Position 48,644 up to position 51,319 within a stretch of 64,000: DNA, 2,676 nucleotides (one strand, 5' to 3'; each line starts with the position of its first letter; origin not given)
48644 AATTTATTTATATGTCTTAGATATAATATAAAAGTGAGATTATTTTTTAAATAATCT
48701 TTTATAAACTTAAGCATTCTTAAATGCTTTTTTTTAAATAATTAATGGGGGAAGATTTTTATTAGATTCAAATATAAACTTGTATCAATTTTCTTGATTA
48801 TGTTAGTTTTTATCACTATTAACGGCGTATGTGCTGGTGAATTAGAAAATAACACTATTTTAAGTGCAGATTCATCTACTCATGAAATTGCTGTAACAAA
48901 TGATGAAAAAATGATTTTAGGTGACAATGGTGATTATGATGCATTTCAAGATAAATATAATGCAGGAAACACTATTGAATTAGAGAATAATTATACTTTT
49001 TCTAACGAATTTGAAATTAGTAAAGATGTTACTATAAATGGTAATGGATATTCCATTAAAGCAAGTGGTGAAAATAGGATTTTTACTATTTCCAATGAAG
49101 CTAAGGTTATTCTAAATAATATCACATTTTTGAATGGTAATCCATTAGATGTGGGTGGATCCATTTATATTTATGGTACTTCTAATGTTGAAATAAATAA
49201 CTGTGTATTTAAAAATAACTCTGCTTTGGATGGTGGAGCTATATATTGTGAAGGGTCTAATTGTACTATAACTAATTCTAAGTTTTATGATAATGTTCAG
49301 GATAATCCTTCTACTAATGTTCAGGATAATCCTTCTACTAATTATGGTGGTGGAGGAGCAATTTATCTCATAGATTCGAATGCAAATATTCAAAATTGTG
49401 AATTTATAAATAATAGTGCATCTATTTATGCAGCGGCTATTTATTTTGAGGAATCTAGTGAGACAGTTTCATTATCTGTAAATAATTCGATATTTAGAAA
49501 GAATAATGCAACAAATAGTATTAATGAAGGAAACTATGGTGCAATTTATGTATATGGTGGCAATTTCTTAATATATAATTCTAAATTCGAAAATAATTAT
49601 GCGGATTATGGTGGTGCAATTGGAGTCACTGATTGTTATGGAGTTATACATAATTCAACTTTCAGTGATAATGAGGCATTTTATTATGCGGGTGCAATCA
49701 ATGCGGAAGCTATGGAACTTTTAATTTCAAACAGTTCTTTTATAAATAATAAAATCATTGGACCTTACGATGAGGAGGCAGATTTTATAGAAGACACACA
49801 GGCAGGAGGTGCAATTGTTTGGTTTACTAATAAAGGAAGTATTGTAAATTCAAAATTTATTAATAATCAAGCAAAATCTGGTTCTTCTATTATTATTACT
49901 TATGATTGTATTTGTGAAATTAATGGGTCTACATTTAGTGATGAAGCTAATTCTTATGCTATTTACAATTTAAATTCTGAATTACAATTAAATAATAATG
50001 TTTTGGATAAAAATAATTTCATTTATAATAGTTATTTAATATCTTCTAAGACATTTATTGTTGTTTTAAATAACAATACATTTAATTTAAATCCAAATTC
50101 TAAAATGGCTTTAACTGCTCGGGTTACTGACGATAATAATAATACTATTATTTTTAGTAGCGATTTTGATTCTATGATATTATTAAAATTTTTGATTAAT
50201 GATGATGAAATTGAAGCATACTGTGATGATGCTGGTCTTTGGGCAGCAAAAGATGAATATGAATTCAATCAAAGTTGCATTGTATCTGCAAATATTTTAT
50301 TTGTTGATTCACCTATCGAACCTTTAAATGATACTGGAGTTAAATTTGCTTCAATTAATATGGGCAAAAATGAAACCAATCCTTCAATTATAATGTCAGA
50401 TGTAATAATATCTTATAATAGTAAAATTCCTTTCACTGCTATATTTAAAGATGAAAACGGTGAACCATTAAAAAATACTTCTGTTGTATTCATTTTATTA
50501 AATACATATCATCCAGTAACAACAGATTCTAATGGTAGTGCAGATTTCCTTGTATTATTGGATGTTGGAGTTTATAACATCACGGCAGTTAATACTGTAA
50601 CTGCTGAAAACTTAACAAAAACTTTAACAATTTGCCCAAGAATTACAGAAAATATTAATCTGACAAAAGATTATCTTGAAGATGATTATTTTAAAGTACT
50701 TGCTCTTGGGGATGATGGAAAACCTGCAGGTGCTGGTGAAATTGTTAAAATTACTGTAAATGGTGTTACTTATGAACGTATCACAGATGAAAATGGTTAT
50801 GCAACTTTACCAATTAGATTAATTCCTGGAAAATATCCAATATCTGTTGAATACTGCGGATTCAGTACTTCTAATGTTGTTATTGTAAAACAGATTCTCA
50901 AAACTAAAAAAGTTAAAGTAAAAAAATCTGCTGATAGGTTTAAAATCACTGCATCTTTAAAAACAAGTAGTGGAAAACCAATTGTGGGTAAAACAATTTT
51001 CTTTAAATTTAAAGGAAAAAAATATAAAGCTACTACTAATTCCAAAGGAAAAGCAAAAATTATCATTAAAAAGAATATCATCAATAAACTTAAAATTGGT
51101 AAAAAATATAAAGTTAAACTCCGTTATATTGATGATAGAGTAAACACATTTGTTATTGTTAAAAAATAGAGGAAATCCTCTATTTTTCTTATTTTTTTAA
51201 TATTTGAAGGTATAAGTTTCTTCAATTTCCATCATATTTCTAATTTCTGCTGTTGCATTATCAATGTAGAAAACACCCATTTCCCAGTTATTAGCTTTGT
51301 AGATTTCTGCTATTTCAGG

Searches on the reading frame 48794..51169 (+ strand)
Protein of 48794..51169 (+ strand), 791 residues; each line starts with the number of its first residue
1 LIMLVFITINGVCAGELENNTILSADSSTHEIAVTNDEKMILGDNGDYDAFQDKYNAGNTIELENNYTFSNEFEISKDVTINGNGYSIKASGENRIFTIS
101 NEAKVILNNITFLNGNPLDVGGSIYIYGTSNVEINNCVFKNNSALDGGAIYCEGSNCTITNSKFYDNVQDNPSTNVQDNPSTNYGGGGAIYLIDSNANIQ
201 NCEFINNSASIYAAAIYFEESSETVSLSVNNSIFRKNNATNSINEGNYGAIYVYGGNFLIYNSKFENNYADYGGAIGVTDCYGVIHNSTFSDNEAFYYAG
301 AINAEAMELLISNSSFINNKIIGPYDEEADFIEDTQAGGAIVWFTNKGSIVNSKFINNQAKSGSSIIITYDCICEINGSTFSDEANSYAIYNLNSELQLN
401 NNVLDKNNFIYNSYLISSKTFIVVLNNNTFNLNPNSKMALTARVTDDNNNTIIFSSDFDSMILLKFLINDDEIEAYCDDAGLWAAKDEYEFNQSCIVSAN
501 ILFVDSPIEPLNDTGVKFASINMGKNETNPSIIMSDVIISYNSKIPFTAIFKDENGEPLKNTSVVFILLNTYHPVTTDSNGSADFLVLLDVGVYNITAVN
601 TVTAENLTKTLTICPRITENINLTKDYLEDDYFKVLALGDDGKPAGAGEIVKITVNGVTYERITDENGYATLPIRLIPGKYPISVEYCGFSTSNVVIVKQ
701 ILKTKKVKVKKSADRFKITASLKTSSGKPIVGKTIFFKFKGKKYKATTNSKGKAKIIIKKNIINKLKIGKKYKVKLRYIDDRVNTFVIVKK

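Call 46: search_protein_families(library=pfam, proteins=[window:48794-51169:+], max_evalue=0.00001)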
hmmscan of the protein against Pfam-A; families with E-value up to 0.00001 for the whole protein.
window:48794-51169:+ (791 aa): 3 families
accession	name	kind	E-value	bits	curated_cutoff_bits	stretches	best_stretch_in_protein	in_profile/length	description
PF02369.22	Big_1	-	2.6e-11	43.9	34.9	0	543-601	17-81/93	Bacterial Ig-like domain (group 1)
PF13620.12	CarboxypepD_reg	-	8e-11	42.6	32.3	0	552-612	7-68/82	Carboxypeptidase regulatory-like domain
PF17789.7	MG4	-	7.1e-09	36.2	24.7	0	716-774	16-77/95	Macroglobulin domain MG4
